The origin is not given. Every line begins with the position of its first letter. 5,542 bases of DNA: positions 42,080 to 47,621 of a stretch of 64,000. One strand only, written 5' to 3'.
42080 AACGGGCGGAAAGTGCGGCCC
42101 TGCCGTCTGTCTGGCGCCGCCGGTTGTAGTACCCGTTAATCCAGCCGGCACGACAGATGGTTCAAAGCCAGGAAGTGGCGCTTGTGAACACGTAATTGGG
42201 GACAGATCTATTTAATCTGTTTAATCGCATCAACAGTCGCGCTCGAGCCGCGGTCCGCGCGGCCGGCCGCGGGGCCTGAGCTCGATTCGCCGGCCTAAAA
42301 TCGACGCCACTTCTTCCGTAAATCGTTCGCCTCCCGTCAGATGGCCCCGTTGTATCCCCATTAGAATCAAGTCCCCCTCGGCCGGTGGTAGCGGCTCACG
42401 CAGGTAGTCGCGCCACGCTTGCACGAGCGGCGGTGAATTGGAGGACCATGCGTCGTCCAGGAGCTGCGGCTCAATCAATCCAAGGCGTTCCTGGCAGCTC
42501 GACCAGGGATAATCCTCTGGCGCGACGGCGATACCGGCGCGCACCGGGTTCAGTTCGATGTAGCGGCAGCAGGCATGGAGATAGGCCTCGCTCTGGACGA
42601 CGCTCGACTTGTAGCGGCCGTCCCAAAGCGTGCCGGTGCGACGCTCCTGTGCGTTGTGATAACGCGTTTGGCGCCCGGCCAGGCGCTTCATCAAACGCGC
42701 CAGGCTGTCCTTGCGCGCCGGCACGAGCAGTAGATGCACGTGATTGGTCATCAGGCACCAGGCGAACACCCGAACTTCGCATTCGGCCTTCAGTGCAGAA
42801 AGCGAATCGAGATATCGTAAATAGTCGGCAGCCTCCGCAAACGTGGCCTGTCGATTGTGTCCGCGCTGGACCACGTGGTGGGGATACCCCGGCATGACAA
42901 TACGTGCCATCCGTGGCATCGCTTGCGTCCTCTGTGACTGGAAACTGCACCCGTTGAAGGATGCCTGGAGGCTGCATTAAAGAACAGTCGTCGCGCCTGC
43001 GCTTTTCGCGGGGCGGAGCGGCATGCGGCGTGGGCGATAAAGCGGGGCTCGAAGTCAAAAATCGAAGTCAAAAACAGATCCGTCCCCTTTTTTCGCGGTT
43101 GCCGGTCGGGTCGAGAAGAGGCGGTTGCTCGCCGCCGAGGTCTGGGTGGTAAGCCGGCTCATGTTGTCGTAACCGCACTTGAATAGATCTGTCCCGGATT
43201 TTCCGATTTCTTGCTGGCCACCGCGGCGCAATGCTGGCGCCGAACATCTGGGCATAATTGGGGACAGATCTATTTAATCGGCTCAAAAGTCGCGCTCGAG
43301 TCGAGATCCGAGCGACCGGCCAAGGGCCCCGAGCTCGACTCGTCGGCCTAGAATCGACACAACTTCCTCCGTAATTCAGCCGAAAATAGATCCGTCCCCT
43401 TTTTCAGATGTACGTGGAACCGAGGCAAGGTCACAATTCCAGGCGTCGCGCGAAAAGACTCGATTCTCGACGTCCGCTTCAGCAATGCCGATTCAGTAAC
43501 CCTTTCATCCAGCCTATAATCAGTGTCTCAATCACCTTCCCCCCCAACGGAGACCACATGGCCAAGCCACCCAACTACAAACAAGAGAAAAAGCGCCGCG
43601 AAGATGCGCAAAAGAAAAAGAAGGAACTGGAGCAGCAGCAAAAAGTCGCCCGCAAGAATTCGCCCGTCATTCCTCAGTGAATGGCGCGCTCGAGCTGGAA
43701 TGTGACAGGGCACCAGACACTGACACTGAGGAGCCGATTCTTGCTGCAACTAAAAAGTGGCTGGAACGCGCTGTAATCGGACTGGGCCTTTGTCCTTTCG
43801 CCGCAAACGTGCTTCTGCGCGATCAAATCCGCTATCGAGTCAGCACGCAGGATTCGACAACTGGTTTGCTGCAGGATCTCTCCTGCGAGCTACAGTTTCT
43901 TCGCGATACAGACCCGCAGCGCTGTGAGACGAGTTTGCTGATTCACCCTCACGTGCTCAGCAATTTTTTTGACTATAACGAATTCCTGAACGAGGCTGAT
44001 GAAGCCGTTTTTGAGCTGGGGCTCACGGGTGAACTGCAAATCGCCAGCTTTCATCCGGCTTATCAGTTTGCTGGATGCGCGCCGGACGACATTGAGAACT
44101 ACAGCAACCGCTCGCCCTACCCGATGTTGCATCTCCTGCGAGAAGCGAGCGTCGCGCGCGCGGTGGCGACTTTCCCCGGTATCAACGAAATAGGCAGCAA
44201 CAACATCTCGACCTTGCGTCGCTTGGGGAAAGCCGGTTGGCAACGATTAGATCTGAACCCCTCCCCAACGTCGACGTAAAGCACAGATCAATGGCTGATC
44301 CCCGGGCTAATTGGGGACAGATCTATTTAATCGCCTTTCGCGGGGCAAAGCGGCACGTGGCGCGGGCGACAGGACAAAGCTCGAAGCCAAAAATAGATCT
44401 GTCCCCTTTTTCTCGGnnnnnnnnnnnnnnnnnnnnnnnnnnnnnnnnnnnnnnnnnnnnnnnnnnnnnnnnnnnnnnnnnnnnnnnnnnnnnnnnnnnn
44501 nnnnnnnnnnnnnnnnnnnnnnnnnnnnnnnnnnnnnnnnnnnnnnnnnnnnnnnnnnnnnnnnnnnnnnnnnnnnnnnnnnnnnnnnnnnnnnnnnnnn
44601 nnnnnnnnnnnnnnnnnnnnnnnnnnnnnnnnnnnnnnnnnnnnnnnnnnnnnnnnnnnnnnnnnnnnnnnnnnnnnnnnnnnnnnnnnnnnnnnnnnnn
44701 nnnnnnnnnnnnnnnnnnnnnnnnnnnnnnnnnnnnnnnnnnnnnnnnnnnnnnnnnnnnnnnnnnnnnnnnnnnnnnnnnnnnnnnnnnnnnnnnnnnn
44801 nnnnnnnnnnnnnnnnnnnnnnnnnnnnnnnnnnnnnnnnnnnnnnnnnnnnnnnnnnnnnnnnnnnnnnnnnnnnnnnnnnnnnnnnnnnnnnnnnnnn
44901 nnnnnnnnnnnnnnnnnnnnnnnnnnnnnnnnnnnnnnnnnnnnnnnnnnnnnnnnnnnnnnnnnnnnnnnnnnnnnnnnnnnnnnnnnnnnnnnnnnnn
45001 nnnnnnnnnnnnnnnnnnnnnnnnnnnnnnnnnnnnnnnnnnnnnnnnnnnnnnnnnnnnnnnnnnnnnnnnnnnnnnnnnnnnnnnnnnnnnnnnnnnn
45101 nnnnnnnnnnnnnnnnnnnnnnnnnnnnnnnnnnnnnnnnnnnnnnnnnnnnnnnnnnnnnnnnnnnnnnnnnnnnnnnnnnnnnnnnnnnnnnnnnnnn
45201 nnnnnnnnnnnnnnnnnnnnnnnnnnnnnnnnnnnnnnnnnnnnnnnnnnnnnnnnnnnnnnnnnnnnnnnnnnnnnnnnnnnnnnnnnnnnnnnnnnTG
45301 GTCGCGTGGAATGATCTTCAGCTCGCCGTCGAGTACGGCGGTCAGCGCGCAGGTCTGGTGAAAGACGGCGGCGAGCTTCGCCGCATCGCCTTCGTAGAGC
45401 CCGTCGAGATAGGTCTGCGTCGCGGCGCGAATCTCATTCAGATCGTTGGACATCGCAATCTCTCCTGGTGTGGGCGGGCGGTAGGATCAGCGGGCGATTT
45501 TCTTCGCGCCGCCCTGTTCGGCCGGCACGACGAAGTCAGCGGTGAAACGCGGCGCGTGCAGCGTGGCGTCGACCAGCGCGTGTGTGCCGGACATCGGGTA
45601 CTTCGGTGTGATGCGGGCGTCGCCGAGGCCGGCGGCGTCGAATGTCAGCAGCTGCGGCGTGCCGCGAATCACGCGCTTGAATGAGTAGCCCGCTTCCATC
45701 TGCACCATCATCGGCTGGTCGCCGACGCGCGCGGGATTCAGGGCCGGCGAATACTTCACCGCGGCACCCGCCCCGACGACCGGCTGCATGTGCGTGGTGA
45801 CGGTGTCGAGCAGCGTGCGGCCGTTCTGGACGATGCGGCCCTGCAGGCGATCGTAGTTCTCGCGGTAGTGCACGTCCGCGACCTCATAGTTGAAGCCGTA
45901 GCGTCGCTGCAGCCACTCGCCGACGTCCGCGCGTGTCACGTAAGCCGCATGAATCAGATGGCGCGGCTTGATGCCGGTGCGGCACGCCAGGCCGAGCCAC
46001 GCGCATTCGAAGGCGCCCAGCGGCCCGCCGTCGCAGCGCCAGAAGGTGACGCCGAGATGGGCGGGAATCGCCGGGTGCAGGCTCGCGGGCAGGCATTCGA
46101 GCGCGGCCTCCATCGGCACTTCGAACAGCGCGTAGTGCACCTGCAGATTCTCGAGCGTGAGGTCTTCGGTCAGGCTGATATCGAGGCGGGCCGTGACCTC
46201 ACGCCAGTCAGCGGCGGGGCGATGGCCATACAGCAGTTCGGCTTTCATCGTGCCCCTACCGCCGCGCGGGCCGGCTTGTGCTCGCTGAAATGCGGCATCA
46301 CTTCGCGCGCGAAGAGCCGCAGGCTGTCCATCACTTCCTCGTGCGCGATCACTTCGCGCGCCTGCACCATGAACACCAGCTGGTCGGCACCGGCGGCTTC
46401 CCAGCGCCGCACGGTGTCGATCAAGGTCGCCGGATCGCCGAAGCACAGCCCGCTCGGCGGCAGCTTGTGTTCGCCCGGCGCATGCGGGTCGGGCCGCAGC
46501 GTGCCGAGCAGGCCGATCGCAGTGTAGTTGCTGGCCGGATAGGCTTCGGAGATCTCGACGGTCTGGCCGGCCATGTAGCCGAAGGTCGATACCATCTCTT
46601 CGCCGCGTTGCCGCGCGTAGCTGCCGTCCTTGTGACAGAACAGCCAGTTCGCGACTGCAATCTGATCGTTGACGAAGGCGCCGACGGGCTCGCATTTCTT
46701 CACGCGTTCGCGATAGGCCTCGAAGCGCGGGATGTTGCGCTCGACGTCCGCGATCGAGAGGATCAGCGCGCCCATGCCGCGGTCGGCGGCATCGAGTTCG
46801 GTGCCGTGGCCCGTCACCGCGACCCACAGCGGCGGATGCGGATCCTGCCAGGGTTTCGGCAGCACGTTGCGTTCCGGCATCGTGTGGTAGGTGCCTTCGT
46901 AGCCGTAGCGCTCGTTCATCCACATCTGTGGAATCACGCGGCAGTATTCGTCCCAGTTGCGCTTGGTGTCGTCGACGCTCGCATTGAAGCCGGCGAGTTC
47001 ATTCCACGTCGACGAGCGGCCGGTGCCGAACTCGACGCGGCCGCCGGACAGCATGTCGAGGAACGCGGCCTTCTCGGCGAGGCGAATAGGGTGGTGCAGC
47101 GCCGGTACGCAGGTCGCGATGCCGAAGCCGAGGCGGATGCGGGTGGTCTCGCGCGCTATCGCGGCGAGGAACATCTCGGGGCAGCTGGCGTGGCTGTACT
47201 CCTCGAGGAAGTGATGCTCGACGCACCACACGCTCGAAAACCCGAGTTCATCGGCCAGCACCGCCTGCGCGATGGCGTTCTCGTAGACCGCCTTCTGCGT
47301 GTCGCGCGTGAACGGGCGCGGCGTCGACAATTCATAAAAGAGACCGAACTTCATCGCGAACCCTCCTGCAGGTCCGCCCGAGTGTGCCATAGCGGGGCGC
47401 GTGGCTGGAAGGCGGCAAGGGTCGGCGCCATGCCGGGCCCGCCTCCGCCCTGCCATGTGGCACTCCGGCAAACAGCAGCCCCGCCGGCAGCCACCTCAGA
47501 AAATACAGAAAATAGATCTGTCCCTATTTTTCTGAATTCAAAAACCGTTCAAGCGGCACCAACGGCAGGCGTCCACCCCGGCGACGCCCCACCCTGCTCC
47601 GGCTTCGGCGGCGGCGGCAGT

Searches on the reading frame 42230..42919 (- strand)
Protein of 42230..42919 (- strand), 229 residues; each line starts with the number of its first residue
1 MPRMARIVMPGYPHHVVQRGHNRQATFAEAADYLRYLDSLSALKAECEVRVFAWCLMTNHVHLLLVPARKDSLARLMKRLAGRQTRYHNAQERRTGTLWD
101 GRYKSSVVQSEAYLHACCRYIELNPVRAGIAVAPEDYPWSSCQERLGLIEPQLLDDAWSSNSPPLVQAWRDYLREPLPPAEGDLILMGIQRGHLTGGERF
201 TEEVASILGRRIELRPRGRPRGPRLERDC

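Call 69: search_protein_families(library=pfam, proteins=[window:42230-42919:-], max_evalue=0.01)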
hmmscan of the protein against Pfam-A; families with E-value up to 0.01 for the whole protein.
window:42230-42919:- (229 aa): 1 family
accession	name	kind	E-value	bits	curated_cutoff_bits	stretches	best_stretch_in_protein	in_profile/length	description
PF01797.21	Y1_Tnp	-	9.4e-14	52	23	1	14-122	7-119/121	Transposase IS200 like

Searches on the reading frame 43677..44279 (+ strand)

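Call 69: search_protein_families(library=pfam, proteins=[window:43677-44279:+], max_evalue=0.01)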
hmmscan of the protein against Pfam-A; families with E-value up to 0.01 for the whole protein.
window:43677-44279:+ (200 aa): 1 family
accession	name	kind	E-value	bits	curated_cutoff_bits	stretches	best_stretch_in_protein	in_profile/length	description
PF07209.17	DUF1415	-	2.2e-63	213.5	26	1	21-189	2-170/171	Protein of unknown function (DUF1415)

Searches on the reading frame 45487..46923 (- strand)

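Call 69: search_protein_families(library=pfam, proteins=[window:45487-46923:-], max_evalue=0.01)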
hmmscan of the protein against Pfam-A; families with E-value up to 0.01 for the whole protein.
window:45487-46923:- (478 aa): 1 family
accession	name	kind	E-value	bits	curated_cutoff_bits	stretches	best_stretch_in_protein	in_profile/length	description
PF06314.16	ADC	-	0.00022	21.3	29.8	1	259-459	20-232/238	Acetoacetate decarboxylase (ADC)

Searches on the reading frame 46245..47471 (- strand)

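Call 69: search_protein_families(library=pfam, proteins=[window:46245-47471:-], max_evalue=0.01)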
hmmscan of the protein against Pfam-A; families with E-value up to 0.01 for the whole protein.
window:46245-47471:- (408 aa): 1 family
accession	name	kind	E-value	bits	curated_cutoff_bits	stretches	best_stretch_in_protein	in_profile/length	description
PF00296.26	Bac_luciferase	-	3.7e-41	141.9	27.9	1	51-259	9-212/314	Luciferase-like monooxygenase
